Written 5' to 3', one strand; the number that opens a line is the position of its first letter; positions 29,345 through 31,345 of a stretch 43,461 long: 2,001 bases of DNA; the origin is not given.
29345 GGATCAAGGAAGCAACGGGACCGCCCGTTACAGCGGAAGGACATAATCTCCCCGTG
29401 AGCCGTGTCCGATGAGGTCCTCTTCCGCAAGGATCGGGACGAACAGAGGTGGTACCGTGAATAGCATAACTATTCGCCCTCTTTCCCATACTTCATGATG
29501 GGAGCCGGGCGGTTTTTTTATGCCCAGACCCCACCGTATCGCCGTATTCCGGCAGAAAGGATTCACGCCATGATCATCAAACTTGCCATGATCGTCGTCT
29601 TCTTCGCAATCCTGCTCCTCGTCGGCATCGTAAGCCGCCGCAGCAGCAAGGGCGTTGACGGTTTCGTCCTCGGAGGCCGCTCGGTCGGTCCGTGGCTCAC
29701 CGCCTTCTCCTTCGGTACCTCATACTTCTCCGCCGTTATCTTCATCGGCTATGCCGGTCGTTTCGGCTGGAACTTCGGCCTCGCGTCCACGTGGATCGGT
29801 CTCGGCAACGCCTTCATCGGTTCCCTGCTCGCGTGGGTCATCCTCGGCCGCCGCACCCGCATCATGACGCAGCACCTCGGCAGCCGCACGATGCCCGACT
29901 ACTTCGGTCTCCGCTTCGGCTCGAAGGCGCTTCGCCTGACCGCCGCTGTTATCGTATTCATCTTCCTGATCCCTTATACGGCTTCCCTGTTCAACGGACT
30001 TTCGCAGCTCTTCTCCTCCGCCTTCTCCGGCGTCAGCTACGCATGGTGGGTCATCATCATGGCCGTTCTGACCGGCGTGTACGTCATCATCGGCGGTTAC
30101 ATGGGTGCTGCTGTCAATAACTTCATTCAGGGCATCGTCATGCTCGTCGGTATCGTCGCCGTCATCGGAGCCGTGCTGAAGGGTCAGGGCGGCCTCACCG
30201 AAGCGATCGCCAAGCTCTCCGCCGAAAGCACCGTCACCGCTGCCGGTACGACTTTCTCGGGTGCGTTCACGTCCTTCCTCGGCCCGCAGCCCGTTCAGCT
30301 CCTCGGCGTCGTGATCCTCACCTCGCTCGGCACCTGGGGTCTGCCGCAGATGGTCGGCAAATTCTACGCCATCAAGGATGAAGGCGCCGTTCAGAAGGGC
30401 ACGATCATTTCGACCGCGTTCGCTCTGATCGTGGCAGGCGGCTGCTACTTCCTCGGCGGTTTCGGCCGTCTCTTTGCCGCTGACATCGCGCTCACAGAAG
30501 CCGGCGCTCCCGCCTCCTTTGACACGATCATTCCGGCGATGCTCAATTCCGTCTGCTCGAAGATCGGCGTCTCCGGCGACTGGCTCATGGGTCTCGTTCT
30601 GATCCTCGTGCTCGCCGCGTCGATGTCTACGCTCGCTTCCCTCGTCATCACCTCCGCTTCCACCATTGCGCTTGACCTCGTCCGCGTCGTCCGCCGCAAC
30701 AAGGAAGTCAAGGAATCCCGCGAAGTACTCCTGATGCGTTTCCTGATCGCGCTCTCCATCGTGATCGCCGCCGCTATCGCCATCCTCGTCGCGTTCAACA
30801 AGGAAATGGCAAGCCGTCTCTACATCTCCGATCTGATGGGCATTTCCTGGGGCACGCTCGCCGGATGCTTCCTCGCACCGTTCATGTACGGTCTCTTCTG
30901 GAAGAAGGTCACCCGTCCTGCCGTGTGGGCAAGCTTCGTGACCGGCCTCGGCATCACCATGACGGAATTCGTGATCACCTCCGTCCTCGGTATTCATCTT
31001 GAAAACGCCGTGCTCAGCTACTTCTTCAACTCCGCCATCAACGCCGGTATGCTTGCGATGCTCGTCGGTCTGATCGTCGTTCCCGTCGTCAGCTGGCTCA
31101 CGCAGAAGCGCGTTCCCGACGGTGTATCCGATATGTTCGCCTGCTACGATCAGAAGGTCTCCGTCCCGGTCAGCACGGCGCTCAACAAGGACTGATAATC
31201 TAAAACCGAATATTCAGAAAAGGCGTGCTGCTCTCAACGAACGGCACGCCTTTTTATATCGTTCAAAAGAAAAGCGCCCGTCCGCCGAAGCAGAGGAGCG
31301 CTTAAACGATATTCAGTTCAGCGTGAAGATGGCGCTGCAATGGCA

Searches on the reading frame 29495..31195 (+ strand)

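Call 3: search_protein_families(library=pfam, proteins=[window:29495-31195:+], max_evalue=1)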
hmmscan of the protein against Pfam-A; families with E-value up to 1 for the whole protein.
window:29495-31195:+ (566 aa): 1 family
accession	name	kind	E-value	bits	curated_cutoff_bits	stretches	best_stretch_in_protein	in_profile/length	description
PF00474.23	SSF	-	2.3e-53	182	22.8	1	57-479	1-402/406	Sodium:solute symporter family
